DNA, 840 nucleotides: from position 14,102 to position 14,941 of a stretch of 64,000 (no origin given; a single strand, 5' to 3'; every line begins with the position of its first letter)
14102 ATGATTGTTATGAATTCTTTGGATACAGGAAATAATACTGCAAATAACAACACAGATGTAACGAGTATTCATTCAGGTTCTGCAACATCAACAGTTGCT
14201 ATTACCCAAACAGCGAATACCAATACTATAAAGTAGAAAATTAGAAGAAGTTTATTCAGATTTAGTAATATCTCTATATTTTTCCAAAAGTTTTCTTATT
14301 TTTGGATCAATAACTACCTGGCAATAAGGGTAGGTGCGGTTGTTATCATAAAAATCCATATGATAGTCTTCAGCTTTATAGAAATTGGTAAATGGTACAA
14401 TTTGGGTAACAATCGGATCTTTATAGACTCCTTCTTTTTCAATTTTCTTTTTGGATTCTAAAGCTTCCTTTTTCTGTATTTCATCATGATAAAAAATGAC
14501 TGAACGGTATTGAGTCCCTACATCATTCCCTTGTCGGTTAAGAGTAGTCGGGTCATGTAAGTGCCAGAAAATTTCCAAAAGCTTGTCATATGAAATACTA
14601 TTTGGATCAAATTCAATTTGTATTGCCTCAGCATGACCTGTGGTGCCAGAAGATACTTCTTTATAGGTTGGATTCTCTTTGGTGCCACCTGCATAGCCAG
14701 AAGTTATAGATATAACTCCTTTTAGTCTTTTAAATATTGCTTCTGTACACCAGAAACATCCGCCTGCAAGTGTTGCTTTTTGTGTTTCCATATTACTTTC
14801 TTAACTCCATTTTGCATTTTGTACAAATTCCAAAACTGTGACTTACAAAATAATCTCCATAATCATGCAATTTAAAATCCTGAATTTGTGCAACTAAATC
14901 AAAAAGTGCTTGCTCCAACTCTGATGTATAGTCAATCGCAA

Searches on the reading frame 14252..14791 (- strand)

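Call 37: search_protein_families(library=pfam, proteins=[window:14252-14791:-], max_evalue=0.001)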
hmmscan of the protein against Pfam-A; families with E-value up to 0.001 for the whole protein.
window:14252-14791:- (179 aa): 1 family
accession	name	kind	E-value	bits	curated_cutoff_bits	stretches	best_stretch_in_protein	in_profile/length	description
PF01625.27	PMSR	-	1.7e-68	230.1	23.7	1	5-158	1-153/153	Peptide methionine sulfoxide reductase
